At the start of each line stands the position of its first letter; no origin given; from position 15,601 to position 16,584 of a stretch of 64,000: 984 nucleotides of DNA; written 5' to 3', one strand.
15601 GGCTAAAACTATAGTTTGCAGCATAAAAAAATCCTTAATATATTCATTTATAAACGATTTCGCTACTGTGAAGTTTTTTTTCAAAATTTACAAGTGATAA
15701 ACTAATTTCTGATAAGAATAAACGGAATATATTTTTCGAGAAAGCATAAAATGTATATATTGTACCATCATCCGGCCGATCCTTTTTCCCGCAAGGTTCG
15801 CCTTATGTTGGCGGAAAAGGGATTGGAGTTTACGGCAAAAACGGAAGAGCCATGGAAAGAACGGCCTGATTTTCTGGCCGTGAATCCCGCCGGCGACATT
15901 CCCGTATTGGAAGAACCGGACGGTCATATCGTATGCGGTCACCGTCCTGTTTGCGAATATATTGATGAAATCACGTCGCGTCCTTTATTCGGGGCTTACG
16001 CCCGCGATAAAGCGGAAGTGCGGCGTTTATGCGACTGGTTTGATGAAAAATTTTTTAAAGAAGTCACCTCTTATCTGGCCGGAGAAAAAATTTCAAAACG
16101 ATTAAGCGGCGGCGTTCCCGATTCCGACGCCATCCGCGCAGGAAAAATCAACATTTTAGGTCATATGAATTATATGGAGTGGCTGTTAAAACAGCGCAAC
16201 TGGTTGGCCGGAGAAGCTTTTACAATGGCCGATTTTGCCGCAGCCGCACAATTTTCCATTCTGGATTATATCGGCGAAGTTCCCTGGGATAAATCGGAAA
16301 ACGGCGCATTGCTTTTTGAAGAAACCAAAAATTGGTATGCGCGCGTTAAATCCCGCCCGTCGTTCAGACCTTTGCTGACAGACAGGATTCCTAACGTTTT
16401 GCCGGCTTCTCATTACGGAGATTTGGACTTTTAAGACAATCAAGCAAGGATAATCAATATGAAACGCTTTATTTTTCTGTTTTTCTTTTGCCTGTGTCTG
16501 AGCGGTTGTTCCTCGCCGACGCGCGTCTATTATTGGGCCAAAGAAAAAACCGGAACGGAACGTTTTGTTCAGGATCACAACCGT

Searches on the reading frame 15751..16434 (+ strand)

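Call 64: search_protein_families(library=pfam, alignment_id=A5, max_evalue=0.000001)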
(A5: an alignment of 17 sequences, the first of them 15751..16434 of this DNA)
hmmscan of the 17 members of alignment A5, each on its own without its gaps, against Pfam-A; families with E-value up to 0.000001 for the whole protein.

A. member 1, window:15751-16434:+ (227 aa): 3 families
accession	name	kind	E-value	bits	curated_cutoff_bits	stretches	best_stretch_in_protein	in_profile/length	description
PF13409.12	GST_N_2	-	1.4e-16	61.3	25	1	11-73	3-69/70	Glutathione S-transferase, N-terminal domain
PF13417.12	GST_N_3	-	1.4e-14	54.6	22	1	4-75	1-71/75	Glutathione S-transferase, N-terminal domain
PF02798.26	GST_N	-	1.7e-10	41.5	20.9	1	2-73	3-76/76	Glutathione S-transferase, N-terminal domain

B. families by the number of members that match (of 17 scanned): 57 families (the first 25 are shown)
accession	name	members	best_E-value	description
PF00171.27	Aldedh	1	1.8e-92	Aldehyde dehydrogenase family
PF01653.23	DNA_ligase_aden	1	7.9e-90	NAD-dependent DNA ligase adenylation domain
PF21688.3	FAD-depend_C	1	1.3e-79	FAD-dependent protein, C-terminal domain-like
PF00515.34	TPR_1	1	1.5e-61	Tetratricopeptide repeat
PF13525.12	YfiO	1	8.7e-50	Outer membrane lipoprotein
PF07719.23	TPR_2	1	3.2e-49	Tetratricopeptide repeat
PF00155.27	Aminotran_1_2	1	7.9e-49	Aminotransferase class I and II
PF13181.12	TPR_8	1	2.6e-47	Tetratricopeptide repeat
PF00587.30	tRNA-synt_2b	1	3.7e-47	tRNA synthetase class II core domain (G, H, P, S and T)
PF13414.12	TPR_11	1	2.1e-45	TPR repeat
PF01741.23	MscL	1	3.9e-41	Large-conductance mechanosensitive channel, MscL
PF13424.12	TPR_12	1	1e-40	Tetratricopeptide repeat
PF13431.12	TPR_17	1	4.6e-37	Tetratricopeptide repeat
PF13432.12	TPR_16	1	1.1e-36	Tetratricopeptide repeat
PF00707.27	IF3_C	1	4.6e-35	Translation initiation factor IF-3, C-terminal domain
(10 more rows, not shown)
